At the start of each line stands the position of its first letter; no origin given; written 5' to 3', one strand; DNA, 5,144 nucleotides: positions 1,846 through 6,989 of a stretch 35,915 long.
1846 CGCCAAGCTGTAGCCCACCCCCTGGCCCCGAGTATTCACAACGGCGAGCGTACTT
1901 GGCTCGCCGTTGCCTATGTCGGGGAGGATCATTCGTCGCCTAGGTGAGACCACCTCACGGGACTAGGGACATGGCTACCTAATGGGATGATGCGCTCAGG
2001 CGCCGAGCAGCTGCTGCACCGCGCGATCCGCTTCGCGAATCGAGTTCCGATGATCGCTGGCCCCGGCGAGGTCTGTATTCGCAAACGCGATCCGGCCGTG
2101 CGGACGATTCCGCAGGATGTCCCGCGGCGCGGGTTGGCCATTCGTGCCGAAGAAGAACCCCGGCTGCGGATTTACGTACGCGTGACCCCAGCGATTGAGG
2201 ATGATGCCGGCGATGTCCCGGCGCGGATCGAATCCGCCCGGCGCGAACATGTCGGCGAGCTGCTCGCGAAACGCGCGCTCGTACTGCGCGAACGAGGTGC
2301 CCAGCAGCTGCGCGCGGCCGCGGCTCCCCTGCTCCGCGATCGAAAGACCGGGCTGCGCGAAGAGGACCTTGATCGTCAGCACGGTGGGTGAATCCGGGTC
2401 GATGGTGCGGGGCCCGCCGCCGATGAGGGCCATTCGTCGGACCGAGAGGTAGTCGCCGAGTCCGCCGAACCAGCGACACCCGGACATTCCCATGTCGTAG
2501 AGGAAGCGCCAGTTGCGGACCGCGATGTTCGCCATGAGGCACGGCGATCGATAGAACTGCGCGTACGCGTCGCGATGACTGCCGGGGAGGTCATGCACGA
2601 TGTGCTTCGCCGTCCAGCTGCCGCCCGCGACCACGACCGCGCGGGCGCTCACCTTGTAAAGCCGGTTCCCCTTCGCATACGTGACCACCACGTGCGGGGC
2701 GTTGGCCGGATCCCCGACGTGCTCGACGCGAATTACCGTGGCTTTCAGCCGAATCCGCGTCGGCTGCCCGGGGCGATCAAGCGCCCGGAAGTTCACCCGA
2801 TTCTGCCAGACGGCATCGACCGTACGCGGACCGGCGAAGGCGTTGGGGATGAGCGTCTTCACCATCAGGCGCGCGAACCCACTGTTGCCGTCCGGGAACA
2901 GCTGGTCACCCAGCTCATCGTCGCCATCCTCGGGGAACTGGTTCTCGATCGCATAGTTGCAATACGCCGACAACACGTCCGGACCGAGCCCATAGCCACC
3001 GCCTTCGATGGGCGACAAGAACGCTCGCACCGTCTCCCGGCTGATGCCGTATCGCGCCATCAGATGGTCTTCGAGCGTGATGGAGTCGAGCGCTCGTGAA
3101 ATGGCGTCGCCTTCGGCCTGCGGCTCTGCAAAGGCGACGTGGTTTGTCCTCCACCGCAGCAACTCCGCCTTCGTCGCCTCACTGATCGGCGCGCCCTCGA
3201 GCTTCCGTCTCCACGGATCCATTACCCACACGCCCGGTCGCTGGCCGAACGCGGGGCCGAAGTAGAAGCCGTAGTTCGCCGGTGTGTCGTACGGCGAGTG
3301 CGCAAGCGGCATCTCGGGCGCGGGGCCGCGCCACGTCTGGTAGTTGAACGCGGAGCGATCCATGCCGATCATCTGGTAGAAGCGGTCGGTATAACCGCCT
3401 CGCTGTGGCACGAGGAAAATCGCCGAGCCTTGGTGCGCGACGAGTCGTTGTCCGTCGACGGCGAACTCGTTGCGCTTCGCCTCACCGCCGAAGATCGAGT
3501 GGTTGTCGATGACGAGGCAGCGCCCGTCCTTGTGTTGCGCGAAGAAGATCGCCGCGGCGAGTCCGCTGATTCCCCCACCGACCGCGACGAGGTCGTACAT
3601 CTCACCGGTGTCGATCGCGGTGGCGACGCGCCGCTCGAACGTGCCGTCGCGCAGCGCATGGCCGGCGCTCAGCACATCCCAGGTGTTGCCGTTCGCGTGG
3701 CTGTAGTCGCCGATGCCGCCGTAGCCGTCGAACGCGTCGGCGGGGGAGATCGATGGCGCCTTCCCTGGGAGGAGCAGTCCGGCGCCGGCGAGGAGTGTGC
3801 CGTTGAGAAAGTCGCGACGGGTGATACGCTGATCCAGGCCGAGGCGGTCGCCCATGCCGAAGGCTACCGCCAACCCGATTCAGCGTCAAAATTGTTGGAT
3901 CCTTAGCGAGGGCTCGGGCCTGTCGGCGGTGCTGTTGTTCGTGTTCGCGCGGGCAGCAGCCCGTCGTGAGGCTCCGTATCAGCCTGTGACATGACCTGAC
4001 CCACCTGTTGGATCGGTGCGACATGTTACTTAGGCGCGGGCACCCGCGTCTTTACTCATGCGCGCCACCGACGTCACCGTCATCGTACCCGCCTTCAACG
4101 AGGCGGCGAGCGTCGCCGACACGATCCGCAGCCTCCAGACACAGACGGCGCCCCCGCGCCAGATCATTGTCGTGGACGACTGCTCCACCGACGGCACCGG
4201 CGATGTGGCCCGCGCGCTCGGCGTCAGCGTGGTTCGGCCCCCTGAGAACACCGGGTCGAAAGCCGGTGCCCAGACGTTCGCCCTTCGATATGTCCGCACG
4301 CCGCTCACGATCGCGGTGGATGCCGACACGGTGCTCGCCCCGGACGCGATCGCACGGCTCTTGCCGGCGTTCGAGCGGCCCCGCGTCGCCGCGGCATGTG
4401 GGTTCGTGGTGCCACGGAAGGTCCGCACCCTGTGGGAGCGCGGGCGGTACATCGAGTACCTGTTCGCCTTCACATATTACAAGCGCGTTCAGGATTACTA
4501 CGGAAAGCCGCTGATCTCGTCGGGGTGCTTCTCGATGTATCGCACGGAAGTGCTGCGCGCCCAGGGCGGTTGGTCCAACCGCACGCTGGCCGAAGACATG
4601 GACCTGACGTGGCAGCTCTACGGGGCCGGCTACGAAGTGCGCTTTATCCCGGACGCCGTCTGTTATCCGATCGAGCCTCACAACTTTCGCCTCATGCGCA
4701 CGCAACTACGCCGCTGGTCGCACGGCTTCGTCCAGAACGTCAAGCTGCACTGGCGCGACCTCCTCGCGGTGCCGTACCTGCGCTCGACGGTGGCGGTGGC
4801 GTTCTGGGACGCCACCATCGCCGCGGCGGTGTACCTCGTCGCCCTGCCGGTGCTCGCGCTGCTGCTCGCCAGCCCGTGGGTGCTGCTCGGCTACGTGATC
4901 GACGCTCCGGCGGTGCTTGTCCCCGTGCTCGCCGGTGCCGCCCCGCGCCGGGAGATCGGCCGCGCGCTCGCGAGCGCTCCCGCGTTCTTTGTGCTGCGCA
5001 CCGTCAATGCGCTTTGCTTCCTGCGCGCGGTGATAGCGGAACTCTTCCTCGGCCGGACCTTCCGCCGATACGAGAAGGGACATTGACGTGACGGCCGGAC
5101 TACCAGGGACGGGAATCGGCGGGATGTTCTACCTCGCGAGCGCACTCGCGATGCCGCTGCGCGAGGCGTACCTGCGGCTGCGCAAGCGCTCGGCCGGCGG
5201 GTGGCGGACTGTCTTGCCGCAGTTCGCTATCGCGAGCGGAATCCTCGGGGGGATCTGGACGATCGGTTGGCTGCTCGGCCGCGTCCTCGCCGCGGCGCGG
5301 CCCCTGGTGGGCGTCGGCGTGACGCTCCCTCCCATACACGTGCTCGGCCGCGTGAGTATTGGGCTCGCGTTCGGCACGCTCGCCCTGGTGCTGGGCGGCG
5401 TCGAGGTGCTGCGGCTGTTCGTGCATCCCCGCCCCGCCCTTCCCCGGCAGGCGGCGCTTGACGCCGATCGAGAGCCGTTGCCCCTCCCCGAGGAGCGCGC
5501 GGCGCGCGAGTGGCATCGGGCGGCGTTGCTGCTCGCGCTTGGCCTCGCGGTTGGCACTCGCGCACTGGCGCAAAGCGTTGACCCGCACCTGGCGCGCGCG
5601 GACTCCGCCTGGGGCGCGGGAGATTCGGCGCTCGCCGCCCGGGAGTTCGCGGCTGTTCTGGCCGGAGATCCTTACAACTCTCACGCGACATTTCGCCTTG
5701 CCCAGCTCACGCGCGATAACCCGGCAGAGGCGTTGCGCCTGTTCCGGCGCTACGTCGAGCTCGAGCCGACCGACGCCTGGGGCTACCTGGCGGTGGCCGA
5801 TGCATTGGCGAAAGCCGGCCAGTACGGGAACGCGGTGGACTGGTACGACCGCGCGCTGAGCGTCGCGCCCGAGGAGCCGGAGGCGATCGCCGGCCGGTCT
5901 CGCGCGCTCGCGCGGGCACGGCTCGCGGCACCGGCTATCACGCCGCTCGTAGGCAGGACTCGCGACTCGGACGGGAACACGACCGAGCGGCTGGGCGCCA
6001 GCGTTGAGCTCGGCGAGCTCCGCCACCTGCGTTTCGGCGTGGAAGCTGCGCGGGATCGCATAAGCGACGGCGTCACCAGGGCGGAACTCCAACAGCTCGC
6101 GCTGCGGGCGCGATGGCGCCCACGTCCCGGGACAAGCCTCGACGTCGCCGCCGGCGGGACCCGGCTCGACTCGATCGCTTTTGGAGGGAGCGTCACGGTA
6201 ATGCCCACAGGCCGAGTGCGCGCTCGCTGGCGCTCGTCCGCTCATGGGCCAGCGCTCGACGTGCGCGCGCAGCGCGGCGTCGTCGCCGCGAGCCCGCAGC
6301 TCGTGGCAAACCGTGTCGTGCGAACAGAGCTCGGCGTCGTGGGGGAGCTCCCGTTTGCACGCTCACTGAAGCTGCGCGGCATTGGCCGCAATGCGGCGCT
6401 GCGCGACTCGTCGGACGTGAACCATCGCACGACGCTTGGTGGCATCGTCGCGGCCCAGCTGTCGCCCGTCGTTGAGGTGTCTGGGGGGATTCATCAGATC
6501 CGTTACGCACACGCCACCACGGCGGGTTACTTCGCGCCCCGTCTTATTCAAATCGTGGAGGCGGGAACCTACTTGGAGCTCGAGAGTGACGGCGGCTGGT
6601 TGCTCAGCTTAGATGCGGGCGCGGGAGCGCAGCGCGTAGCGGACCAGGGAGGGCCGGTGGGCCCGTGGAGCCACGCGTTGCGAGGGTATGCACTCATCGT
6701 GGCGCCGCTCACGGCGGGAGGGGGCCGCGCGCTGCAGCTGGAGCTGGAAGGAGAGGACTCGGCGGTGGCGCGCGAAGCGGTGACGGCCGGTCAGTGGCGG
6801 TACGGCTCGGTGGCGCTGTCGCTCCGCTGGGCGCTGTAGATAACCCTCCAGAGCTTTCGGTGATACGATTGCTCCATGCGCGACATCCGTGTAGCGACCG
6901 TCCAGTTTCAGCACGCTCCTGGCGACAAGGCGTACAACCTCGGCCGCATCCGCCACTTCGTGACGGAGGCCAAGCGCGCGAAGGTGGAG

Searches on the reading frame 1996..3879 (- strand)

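Call 12: search_protein_families(library=pfam, proteins=[window:1996-3879:-], max_evalue=0.001)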
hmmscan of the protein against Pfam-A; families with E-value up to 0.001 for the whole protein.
window:1996-3879:- (627 aa): 3 families
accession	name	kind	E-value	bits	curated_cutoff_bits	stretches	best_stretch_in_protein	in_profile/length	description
PF13450.12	NAD_binding_8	-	4.2e-08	33.8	21.9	1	100-167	2-64/68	NAD(P)-binding Rossmann-like domain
PF01266.30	DAO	-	6.5e-06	26.3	27.9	0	96-137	1-42/353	FAD dependent oxidoreductase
PF00890.30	FAD_binding_2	-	0.00035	20.3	20.4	0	96-133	1-37/414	FAD binding domain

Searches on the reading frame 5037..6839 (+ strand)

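Call 12: search_protein_families(library=pfam, proteins=[window:5037-6839:+], max_evalue=0.001)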
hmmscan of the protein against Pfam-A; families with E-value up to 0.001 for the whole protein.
window:5037-6839:+ (600 aa): 7 families
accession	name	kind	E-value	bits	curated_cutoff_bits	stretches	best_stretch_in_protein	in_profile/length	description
PF13428.12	TPR_14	-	5.2e-08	33.3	23.5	1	248-285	2-39/44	Tetratricopeptide repeat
PF14559.12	TPR_19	-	1.7e-07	31.9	25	1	227-283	5-61/68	Tetratricopeptide repeat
PF07719.23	TPR_2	-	3.3e-06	27.3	27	0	249-279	3-33/34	Tetratricopeptide repeat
PF13432.12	TPR_16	-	4.6e-05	24.2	32.7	0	185-246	1-64/65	Tetratricopeptide repeat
PF13431.12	TPR_17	-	5.1e-05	23.7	24.4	0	235-266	1-32/34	Tetratricopeptide repeat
PF00515.34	TPR_1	-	7e-05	22.9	27.8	0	250-279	4-33/34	Tetratricopeptide repeat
PF13414.12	TPR_11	-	0.00049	20.2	26.8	0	255-283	2-30/42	TPR repeat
